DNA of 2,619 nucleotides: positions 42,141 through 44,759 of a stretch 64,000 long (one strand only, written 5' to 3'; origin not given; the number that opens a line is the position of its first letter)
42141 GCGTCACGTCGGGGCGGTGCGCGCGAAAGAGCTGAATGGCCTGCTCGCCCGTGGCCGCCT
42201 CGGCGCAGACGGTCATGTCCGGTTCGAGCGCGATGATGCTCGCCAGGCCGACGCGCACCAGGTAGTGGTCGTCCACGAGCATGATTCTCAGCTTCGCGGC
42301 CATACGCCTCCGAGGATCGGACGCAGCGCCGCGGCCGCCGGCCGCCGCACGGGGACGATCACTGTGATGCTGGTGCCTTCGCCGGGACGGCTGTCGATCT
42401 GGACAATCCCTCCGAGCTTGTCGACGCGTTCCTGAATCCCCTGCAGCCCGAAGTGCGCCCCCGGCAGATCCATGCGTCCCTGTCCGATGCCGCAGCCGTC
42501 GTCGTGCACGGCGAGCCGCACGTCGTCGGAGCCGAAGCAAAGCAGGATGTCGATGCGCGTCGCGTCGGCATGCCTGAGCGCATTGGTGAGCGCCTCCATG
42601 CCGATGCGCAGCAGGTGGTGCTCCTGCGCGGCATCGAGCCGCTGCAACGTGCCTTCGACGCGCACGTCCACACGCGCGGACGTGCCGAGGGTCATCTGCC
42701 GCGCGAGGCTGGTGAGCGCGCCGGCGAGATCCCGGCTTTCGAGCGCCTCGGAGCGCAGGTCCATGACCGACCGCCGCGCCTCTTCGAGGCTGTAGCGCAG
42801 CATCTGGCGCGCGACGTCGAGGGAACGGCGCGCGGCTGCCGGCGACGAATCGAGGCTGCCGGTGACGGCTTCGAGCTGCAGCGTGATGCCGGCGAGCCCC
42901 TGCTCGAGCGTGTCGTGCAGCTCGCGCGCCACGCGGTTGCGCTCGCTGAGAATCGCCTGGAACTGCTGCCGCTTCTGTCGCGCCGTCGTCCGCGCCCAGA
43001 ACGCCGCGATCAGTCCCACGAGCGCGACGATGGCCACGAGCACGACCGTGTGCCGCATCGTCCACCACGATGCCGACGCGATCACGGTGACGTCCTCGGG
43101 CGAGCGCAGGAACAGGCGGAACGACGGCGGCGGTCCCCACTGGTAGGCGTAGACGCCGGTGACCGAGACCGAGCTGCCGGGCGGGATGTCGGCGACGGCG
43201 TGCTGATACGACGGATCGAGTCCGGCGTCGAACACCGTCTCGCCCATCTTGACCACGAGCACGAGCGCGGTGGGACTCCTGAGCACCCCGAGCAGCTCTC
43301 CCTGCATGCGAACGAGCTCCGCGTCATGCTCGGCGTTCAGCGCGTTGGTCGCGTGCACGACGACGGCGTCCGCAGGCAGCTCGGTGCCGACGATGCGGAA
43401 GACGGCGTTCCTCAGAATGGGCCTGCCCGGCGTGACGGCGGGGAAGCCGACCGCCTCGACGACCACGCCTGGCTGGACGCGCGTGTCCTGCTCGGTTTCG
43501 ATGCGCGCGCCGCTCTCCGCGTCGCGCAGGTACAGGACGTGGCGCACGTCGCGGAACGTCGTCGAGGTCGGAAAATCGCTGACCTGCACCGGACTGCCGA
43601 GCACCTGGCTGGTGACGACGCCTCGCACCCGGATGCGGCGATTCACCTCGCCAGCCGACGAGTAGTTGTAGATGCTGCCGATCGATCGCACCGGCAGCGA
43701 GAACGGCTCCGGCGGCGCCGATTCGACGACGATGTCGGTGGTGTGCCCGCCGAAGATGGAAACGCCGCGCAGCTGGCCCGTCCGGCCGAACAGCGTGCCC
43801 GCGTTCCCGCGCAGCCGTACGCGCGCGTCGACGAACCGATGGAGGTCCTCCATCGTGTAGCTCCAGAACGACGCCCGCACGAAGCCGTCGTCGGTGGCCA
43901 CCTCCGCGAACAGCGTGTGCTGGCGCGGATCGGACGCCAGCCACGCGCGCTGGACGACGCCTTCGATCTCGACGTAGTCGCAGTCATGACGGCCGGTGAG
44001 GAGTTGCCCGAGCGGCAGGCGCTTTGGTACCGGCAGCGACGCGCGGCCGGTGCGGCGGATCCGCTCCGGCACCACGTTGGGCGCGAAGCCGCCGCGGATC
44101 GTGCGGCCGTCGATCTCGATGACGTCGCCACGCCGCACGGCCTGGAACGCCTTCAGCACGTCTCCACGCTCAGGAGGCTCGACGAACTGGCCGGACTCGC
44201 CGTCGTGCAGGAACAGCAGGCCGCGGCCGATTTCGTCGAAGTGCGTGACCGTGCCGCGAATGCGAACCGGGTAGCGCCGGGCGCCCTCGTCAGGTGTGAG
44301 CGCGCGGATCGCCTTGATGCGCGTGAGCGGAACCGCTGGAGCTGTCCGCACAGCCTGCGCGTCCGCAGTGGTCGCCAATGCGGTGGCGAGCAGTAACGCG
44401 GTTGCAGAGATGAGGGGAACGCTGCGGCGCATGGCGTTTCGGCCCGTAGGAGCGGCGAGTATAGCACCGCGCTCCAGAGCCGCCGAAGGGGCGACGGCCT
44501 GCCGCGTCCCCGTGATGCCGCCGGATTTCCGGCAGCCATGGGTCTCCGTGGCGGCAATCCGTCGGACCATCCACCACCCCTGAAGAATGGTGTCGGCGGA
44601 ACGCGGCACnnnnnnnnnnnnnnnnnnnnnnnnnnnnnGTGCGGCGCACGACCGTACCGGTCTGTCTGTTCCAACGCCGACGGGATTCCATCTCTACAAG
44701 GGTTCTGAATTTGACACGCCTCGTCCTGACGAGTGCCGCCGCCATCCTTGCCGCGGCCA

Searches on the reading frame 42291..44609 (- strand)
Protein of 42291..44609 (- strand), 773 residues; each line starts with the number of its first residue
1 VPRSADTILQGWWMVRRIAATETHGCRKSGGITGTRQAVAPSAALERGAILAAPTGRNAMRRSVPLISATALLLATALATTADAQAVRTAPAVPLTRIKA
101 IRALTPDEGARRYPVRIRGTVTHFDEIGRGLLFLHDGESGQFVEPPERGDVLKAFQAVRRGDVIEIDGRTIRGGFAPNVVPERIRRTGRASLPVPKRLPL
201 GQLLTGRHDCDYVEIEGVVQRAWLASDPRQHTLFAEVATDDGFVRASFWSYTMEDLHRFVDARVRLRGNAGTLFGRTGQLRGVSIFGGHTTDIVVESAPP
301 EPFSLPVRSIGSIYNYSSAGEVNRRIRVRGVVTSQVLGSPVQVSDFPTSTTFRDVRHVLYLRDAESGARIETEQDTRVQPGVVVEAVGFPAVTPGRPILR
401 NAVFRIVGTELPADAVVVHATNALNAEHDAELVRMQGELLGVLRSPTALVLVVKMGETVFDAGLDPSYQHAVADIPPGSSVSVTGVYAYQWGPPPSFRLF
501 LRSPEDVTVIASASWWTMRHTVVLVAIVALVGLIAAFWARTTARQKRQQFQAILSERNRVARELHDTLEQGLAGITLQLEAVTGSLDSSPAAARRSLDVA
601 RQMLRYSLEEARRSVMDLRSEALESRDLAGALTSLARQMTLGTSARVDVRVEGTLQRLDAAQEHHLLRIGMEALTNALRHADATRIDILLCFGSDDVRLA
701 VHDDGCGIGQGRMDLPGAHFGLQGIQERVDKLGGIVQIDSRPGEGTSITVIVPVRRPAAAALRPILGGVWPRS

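Call 46: search_protein_families(library=pfam, proteins=[window:42291-44609:-], max_evalue=0.00001)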
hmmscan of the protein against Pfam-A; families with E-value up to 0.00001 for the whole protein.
window:42291-44609:- (773 aa): 2 families
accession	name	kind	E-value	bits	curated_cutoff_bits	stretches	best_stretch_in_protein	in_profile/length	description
PF07730.19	HisKA_3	-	3.1e-17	63.3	24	1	556-622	1-67/68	Histidine kinase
PF02518.31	HATPase_c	-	8.5e-13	49.2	26.4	1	663-755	3-110/111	Histidine kinase-, DNA gyrase B-, and HSP90-like ATPase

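Call 76: search_protein_families(library=ncbifam, proteins=[window:42291-44609:-], max_evalue=0.001)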
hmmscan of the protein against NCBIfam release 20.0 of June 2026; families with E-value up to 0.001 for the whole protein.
window:42291-44609:- (773 aa): 13 families
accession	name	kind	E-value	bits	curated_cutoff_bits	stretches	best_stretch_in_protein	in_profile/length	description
NF008184.0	PRK10935.1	equivalog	2.4e-33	115.6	553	1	543-754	350-559/565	nitrate/nitrite two-component system sensor histidine kinase NarQ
NF052443.1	SensHisKinMctS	equivalog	4.3e-31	107.7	700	1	551-754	241-448/457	two-component system sensor histidine kinase MctS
NF052531.1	Strep_LiaS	equivalog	6.1e-30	104.6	450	1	547-754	123-327/328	envelope stress sensor histidine kinase LiaS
NF047786.1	his_kin_MadS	equivalog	3.6e-28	98.9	500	1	547-753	221-434/434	MadS family sensor histidine kinase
NF008649.0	PRK11644.1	equivalog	2.5e-26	92.5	408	1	554-755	301-497/499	signal transduction histidine-protein kinase/phosphatase UhpB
NF007896.0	PRK10600.1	equivalog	4.5e-26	91.6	578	1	543-751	377-582/598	nitrate/nitrite two-component system sensor histidine kinase NarX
NF047322.1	HK_morpho_MacS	equivalog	2.3e-21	76.4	300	1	512-753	137-367/367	MacS family sensor histidine kinase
NF008298.1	PRK11086.1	subfamily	0.00015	20.4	520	1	663-755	421-526/529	DcuS/MalK family sensor histidine kinase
NF041832.1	near_NosP_CTERM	subfamily_domain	0.00039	19.6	400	0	623-713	81-168/370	NahK/ErcS family hybrid sensor histidine kinase/response regulator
NF046044.1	PnpS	equivalog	0.00045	19.3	400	0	618-711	240-332/390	two-component system histidine kinase PnpS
NF007898.0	PRK10604.1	equivalog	0.00063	19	478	0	550-710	205-363/433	two-component system sensor histidine kinase RstB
NF041336.1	CheA_Halo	equivalog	0.00071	18.3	950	0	713-754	496-537/666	chemotaxis protein CheA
NF010411.0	PRK13837.1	equivalog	0.00087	17.4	647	1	717-761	638-682/828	two-component system VirA-like sensor kinase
